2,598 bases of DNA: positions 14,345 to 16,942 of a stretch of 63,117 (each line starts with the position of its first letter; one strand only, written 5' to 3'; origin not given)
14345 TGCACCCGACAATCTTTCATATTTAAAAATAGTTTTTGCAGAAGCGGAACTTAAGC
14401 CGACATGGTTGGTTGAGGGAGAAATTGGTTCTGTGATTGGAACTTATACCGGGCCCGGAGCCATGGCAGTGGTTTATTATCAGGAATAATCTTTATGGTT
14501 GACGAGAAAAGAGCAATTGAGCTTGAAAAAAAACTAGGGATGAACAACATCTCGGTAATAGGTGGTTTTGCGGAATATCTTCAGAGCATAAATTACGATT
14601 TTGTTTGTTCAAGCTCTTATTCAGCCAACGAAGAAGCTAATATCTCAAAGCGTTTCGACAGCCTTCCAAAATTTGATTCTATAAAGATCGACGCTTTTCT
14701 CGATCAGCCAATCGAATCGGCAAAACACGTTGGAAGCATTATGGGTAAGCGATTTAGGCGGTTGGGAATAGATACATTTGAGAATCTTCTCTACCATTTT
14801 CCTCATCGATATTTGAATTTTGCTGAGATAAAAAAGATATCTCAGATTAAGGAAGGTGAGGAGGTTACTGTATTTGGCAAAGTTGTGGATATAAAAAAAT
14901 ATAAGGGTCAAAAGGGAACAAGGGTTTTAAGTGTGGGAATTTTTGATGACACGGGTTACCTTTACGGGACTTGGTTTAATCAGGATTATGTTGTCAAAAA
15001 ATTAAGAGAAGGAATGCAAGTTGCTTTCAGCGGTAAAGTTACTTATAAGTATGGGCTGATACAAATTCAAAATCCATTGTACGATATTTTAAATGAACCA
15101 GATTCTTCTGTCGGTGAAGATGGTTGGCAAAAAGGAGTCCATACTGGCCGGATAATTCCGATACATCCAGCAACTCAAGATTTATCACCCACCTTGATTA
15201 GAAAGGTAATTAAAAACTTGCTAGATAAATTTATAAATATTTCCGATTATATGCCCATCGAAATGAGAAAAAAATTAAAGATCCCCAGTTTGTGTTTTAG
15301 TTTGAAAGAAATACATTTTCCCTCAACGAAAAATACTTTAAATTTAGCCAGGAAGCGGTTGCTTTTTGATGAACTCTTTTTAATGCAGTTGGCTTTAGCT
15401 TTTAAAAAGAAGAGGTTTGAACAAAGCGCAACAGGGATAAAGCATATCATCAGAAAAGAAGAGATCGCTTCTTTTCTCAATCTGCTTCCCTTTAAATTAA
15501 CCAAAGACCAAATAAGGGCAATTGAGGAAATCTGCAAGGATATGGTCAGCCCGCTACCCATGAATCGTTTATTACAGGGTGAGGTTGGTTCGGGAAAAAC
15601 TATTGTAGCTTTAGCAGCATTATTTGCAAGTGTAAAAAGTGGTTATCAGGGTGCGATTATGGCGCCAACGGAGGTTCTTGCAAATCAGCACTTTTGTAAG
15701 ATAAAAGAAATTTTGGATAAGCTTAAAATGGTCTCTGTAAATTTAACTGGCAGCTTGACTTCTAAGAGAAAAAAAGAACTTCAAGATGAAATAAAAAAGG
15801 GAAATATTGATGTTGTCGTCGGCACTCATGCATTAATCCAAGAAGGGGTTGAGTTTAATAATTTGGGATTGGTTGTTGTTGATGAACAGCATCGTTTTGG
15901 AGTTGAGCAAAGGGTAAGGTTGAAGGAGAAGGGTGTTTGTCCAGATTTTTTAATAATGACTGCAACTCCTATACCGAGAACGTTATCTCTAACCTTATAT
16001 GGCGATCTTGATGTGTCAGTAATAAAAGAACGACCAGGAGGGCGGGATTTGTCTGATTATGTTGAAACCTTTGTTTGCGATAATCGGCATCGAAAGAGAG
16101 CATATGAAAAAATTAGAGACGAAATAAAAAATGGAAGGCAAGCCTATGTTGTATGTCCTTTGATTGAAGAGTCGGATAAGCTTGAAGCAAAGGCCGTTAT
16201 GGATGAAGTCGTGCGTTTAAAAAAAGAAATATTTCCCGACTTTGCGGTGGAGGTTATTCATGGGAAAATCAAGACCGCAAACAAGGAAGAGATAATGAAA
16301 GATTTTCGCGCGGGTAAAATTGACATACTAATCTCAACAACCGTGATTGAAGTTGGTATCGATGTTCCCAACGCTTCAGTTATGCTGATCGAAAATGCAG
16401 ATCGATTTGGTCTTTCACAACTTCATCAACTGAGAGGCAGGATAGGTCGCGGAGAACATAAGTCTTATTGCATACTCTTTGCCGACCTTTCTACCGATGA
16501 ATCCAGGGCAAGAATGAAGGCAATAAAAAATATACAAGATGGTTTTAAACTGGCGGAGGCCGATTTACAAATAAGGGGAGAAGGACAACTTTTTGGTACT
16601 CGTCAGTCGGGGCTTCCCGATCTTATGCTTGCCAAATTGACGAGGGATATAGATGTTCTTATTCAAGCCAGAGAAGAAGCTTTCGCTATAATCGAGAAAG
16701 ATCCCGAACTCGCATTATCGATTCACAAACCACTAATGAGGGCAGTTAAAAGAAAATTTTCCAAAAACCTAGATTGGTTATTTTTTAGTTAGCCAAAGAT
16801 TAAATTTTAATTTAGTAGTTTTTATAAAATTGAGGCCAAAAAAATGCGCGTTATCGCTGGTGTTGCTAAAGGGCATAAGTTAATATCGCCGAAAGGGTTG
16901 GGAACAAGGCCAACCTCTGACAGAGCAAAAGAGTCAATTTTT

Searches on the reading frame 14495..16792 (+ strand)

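Call 35: search_protein_families(library=pfam, proteins=[window:14495-16792:+], max_evalue=1e-10)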
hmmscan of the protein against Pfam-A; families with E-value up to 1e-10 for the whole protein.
window:14495-16792:+ (765 aa): 5 families
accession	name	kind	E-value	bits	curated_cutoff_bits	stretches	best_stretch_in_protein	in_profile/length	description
PF00271.37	Helicase_C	-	5.5e-27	94.6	23.5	1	538-652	4-108/110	Helicase conserved C-terminal domain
PF00270.35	DEAD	-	5e-26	91.8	26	1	336-496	1-163/167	DEAD/DEAH box helicase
PF17191.10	RecG_wedge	-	9.8e-24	84.2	23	1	72-242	1-158/162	RecG wedge domain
PF19833.4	RecG_dom3_C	-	2e-17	63.4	26.8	1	681-763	2-85/87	ATP-dependent DNA helicase RecG, domain 3, C-terminal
PF04851.21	ResIII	-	8.8e-12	45.7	22.5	1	333-492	2-162/164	Type III restriction enzyme, res subunit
